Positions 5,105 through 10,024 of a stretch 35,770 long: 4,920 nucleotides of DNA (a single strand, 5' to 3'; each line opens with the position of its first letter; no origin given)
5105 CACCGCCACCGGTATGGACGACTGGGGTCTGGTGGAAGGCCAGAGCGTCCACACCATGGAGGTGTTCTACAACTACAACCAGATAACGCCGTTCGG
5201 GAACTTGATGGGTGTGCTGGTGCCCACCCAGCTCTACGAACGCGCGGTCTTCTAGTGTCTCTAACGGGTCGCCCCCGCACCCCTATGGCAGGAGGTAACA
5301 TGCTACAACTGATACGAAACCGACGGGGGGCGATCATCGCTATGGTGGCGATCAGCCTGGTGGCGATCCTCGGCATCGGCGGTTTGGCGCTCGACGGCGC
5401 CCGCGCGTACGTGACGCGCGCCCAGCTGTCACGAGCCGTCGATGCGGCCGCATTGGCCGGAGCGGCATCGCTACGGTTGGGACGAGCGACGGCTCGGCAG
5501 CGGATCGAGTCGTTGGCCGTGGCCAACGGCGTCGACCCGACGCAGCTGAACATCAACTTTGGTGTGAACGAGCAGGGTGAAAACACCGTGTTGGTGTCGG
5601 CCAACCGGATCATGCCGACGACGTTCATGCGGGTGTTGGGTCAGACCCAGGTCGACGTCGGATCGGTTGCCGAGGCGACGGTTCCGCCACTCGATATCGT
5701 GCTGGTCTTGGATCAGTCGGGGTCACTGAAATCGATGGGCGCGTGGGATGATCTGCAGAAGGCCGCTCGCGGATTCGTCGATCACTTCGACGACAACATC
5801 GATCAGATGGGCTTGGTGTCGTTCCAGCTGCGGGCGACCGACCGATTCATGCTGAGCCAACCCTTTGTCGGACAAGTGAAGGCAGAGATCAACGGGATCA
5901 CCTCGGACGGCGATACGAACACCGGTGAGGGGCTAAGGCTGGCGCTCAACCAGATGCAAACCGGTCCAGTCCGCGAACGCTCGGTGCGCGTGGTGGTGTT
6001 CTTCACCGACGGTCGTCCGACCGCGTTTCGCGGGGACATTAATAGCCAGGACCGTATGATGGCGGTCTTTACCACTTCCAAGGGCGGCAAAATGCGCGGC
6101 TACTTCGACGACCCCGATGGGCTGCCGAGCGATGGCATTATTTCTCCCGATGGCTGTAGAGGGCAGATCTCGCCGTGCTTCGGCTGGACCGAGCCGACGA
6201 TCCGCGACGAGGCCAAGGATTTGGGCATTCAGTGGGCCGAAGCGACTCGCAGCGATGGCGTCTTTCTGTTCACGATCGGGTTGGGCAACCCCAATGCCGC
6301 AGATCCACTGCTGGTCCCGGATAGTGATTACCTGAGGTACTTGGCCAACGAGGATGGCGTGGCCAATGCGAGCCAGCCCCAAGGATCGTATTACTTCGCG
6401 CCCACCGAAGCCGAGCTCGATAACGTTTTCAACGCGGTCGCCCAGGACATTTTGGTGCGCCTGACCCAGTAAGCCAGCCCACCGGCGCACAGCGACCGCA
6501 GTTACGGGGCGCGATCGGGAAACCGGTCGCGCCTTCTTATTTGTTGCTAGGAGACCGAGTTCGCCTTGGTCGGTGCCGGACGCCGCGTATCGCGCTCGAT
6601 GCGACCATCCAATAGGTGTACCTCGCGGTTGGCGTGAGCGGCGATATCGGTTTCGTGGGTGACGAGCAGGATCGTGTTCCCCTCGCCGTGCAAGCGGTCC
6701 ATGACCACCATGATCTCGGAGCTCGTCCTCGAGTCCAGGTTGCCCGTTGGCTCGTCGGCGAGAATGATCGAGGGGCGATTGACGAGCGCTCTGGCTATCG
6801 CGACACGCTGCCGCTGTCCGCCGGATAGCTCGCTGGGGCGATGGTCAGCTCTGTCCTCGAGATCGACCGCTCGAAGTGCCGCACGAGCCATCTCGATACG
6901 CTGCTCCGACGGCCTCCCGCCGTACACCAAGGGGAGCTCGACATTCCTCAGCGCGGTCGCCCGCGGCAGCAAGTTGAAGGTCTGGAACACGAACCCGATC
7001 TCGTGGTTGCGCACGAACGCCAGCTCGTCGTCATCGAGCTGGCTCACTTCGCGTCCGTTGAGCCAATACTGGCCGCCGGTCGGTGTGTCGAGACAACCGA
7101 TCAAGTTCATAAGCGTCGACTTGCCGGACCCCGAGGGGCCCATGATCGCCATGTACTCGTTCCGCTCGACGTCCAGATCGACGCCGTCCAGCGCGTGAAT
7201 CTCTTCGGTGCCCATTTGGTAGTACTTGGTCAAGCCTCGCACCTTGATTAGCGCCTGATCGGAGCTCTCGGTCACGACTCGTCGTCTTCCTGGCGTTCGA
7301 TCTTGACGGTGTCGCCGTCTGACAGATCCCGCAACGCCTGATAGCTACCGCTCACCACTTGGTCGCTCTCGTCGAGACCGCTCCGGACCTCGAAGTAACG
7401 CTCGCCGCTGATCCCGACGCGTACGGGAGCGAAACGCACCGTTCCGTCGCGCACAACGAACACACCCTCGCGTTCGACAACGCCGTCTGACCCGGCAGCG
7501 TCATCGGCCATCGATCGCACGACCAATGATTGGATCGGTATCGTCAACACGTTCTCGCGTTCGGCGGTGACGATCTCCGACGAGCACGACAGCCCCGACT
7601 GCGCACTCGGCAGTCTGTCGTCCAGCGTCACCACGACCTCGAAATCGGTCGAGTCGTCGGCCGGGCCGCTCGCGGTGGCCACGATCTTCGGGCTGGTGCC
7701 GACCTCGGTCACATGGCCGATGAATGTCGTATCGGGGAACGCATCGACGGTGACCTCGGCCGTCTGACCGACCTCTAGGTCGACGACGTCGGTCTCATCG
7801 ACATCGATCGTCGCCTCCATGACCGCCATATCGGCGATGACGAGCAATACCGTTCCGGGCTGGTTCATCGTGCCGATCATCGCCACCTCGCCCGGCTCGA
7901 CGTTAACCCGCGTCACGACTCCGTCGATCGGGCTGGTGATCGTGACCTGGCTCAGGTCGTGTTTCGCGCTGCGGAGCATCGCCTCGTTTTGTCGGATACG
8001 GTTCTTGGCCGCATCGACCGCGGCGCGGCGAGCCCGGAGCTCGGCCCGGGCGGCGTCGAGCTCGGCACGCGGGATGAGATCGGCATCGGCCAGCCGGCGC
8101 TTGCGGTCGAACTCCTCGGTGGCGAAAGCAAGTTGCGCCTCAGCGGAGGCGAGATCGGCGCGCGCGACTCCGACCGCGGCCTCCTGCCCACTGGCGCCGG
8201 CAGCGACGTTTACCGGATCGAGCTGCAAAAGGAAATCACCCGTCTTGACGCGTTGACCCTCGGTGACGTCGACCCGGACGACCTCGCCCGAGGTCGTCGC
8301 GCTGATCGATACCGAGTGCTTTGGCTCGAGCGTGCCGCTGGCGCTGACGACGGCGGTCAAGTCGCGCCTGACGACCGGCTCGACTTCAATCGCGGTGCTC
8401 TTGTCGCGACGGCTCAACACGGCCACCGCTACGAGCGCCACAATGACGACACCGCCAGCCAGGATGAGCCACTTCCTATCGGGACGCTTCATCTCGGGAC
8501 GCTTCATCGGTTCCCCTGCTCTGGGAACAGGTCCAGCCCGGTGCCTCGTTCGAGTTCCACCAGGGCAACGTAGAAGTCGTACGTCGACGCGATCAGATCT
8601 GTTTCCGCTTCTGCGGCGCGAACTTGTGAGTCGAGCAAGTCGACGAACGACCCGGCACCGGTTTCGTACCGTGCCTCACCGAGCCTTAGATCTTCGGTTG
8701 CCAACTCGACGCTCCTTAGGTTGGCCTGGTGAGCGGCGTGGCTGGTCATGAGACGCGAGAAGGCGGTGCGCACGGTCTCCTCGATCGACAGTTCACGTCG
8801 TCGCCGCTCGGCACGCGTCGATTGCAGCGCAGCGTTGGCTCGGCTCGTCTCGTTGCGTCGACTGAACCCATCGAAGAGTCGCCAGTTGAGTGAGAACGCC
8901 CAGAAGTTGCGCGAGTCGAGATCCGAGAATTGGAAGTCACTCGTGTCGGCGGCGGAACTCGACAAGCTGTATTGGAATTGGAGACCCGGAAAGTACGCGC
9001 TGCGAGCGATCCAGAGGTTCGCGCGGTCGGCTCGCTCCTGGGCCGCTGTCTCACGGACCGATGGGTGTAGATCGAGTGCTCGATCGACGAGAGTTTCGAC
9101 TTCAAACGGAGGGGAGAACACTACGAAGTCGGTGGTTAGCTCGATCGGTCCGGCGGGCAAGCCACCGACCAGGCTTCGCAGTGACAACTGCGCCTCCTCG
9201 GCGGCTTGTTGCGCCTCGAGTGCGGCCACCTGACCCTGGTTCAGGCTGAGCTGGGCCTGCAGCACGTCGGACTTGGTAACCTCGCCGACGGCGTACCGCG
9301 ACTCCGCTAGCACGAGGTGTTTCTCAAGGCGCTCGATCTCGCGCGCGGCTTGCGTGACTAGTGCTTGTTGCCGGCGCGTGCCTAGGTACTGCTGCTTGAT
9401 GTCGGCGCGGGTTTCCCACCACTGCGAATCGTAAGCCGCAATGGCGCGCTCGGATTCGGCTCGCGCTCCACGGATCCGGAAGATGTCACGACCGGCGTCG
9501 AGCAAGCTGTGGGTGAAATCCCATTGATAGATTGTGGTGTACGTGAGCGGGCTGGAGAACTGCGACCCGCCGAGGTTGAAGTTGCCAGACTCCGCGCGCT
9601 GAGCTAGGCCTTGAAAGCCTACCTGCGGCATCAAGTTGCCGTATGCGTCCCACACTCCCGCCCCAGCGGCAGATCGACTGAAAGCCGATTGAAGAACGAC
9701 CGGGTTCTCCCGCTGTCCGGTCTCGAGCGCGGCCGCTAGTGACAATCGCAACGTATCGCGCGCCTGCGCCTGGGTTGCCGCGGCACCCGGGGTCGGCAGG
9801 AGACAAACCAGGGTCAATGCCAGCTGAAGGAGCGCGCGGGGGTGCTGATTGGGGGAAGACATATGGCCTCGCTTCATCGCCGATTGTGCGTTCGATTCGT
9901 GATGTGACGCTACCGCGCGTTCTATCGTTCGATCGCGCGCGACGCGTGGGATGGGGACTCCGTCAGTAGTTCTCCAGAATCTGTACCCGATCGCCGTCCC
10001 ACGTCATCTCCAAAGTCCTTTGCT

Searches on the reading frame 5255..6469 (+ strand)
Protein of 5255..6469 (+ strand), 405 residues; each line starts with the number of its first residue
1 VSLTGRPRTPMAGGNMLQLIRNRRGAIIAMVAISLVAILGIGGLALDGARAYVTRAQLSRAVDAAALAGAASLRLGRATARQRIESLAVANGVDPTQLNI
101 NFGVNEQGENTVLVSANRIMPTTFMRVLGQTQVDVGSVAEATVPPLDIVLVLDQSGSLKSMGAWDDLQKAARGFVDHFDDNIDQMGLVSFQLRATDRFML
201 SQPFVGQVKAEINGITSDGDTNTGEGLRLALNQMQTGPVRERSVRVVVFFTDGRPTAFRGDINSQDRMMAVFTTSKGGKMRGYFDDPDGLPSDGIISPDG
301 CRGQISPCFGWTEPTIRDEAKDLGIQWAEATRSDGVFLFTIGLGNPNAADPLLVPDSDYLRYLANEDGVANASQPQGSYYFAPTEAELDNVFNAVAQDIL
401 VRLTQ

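Call 7: search_protein_families(library=pfam, proteins=[window:5255-6469:+], max_evalue=0.01)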
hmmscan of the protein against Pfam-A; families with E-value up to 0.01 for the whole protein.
window:5255-6469:+ (405 aa): 3 families
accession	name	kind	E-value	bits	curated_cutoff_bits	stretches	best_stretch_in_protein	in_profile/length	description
PF00092.34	VWA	-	8.5e-15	55.8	23.8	1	147-257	1-117/174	von Willebrand factor type A domain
PF13519.12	VWA_2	-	1.6e-12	48.4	27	1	148-253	1-106/107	von Willebrand factor type A domain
PF13400.11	Tad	-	7.3e-09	36.2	22.3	1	25-71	1-46/47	Putative Flp pilus-assembly TadE/G-like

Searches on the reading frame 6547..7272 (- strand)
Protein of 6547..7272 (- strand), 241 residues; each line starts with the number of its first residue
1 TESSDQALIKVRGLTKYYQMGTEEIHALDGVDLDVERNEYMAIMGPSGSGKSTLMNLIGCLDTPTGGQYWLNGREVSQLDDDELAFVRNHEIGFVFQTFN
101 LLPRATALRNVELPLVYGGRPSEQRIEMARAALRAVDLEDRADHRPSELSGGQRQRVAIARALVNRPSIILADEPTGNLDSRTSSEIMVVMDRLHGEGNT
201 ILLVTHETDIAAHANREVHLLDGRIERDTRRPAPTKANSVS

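Call 7: search_protein_families(library=pfam, proteins=[window:6547-7272:-], max_evalue=0.01)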
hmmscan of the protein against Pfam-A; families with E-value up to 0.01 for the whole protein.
window:6547-7272:- (241 aa): 6 families
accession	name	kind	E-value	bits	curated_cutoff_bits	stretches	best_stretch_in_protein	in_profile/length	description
PF00005.33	ABC_tran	-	6.2e-35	121.2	25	1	28-176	1-136/137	ABC transporter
PF13304.12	AAA_21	-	3.4e-07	31.1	27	1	116-207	220-299/304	AAA domain, putative AbiEii toxin, Type IV TA system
PF13555.12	AAA_29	-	2e-05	24.7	27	1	27-55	11-39/61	P-loop containing region of AAA domain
PF02463.25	SMC_N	-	4.1e-05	23.6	40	1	39-218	25-209/220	RecF/RecN/SMC N terminal domain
PF03193.22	RsgA_GTPase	-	0.0039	17.5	30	1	35-58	104-126/174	RsgA GTPase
PF25199.1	nSTAND_NTPase5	-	0.0055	17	34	0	36-58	39-61/145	Novel STAND NTPase 5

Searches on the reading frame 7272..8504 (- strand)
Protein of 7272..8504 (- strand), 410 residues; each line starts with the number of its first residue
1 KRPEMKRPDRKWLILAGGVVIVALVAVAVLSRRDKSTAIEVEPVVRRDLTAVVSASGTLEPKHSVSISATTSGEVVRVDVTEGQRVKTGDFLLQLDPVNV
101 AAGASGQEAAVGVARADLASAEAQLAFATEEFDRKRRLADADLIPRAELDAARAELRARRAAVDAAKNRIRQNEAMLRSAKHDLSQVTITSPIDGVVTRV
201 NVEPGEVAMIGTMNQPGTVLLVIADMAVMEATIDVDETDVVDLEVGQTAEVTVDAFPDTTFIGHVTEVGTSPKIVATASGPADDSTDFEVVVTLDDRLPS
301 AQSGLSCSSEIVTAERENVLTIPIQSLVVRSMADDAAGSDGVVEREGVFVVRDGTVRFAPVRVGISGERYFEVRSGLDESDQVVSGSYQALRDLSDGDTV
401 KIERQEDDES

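Call 7: search_protein_families(library=pfam, proteins=[window:7272-8504:-], max_evalue=0.01)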
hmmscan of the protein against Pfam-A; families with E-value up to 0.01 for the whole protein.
window:7272-8504:- (410 aa): 5 families
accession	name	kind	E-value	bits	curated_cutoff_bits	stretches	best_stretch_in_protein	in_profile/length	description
PF16576.10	HlyD_D23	-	7.5e-19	68.3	30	1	116-268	54-184/214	Barrel-sandwich domain of CusB or HlyD membrane-fusion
PF13437.12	HlyD_3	-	3e-14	54.1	22.2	1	188-297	1-96/106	HlyD family secretion protein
PF13533.13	Biotin_lipoyl_2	-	2.1e-12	46.9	29.8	1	65-96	1-32/32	Biotin-lipoyl like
PF00364.28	Biotin_lipoyl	-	4.9e-06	26.7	22.1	0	62-95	40-73/73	Biotin-requiring enzyme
PF00529.27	CusB_dom_1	-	0.0016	19.1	26.5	0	24-271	8-40/89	Cation efflux system protein CusB domain 1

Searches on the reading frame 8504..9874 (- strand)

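Call 7: search_protein_families(library=pfam, proteins=[window:8504-9874:-], max_evalue=0.01)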
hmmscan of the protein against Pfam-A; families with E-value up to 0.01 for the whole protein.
window:8504-9874:- (456 aa): 1 family
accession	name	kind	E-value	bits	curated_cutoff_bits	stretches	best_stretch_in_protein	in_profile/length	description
PF02321.23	OEP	-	9.9e-49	166.1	22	2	260-446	2-187/187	Outer membrane efflux protein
